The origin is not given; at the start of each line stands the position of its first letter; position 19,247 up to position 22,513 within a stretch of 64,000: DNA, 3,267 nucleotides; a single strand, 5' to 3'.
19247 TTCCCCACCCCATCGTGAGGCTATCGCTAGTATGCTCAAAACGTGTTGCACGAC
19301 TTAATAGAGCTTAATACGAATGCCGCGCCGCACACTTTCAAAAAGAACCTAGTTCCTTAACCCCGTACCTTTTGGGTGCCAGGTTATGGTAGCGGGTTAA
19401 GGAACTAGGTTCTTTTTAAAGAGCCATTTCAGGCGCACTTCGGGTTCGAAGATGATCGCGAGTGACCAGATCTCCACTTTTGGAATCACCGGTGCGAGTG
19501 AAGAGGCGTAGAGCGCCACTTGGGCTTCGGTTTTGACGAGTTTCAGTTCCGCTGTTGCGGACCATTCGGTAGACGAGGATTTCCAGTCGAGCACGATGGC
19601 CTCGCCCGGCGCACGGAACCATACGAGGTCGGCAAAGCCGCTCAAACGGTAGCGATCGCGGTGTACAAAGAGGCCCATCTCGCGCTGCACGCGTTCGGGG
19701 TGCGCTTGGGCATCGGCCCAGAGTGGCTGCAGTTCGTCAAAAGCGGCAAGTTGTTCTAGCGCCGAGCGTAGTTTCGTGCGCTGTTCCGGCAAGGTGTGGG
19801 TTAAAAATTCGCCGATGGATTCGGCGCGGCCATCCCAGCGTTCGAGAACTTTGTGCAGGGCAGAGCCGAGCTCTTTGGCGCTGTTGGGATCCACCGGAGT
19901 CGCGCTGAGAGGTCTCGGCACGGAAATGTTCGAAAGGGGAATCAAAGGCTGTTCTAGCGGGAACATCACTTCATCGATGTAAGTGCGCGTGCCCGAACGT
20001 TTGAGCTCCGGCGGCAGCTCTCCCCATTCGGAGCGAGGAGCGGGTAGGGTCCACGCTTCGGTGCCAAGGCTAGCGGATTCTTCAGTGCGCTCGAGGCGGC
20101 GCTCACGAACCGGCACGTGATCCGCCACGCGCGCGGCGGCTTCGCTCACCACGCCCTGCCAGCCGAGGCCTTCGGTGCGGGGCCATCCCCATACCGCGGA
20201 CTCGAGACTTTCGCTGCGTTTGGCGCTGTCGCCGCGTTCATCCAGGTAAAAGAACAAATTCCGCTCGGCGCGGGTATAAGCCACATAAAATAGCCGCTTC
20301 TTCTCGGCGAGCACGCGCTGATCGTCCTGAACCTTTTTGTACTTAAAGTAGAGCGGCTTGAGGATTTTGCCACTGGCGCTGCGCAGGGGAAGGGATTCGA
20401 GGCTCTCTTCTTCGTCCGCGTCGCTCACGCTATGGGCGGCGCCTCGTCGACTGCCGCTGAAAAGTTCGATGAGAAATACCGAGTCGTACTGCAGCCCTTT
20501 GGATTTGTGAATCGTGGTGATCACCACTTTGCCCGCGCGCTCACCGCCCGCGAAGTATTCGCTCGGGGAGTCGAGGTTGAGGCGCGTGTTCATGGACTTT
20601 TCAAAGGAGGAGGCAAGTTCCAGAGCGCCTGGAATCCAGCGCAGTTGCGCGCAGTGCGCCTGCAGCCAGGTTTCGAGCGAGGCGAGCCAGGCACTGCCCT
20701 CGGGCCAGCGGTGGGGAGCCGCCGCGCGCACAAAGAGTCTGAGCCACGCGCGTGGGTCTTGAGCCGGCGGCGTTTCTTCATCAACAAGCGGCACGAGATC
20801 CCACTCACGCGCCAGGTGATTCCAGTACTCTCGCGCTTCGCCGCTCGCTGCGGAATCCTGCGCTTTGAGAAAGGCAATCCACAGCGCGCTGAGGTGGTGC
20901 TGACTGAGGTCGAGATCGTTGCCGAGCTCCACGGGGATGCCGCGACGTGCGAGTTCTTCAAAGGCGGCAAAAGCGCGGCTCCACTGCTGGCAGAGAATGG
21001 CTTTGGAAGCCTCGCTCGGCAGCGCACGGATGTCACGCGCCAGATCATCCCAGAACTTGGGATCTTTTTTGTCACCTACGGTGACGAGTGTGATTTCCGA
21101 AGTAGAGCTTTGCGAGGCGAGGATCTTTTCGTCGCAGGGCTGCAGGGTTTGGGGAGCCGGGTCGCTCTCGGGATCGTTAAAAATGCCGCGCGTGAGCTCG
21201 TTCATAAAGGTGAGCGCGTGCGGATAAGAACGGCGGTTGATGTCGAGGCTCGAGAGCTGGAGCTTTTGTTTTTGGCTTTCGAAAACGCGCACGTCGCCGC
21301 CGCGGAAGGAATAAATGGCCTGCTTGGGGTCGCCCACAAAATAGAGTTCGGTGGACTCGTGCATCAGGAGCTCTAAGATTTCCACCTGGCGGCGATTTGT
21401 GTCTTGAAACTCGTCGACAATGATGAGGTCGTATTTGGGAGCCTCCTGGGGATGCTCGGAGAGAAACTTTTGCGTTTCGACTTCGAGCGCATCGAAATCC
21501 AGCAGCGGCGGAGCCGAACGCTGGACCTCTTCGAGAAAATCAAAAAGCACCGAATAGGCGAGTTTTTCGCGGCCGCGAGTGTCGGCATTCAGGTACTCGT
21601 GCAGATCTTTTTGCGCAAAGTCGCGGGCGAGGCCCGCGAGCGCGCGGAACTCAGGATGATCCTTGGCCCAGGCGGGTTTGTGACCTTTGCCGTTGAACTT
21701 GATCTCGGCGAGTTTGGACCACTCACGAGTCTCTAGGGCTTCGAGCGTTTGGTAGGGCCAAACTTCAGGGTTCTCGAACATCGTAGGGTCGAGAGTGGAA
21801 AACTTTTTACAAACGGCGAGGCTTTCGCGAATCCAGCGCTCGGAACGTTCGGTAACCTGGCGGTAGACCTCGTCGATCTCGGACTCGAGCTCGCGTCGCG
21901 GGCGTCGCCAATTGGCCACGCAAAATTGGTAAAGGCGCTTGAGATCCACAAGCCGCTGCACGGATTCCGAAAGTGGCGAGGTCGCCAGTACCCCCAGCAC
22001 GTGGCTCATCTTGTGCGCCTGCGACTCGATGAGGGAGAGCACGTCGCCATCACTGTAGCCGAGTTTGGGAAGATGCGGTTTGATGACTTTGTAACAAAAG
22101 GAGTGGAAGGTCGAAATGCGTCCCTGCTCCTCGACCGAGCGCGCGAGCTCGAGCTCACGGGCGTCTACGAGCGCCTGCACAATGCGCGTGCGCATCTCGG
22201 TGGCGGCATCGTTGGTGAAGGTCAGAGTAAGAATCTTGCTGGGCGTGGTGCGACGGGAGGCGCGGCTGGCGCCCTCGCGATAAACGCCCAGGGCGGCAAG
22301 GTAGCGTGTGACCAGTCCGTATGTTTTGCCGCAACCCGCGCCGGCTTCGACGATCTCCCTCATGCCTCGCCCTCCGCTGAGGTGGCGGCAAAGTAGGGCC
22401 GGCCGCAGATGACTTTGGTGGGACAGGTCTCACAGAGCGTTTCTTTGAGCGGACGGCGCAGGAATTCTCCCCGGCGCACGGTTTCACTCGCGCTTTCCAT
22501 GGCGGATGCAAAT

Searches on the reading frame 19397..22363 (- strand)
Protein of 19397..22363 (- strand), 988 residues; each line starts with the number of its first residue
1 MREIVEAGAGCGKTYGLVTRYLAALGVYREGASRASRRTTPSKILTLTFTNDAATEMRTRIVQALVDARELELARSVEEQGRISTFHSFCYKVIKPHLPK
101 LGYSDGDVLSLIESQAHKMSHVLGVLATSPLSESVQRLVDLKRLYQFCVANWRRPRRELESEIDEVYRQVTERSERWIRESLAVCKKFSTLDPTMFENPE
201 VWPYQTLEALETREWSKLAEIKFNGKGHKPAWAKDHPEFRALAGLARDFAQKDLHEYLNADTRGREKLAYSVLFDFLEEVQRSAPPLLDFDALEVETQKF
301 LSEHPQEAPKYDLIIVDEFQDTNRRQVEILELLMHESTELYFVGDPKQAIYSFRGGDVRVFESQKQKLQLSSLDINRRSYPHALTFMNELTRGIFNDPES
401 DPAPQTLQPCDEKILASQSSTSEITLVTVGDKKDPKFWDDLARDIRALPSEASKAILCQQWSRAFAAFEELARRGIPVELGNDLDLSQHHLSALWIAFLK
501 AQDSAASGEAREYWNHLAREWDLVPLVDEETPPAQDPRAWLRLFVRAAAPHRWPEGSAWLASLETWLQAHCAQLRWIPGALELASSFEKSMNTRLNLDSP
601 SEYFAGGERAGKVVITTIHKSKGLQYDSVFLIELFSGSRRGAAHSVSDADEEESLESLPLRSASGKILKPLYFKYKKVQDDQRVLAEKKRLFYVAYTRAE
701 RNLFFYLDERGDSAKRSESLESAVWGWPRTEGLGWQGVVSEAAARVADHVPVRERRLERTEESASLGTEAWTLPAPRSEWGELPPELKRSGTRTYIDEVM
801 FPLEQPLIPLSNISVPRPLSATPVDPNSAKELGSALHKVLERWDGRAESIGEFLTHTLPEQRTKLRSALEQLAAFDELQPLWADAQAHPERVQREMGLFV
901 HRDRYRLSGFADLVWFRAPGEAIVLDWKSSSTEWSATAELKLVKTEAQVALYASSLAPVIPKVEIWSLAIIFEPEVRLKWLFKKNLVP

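Call 12: search_protein_families(library=pfam, proteins=[window:19397-22363:-])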
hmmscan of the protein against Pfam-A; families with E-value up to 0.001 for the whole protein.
window:19397-22363:- (988 aa): 7 families
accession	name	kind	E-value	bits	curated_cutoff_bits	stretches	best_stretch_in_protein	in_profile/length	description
PF00580.27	UvrD-helicase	-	1.3e-42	146.8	23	1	4-368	17-270/271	UvrD/REP helicase N-terminal domain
PF13245.12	AAA_19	-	6.1e-17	62.5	25.1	1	4-354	15-134/134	AAA domain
PF13361.12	UvrD_C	-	5e-14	52.9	25.6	1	611-706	285-346/350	UvrD-like helicase C-terminal domain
PF12705.13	PDDEXK_1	-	1.1e-08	35.7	22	1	826-954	32-167/247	PD-(D/E)XK nuclease superfamily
PF13538.12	UvrD_C_2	-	3.1e-08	33.8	27.4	1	613-634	2-23/52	UvrD-like helicase C-terminal domain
PF01443.25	Viral_helicase1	-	8.6e-07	29.4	21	0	299-354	49-102/228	Viral superfamily 1 RNA helicase core domain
PF13604.12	AAA_30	-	0.0001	22.5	27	0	298-372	74-152/191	AAA domain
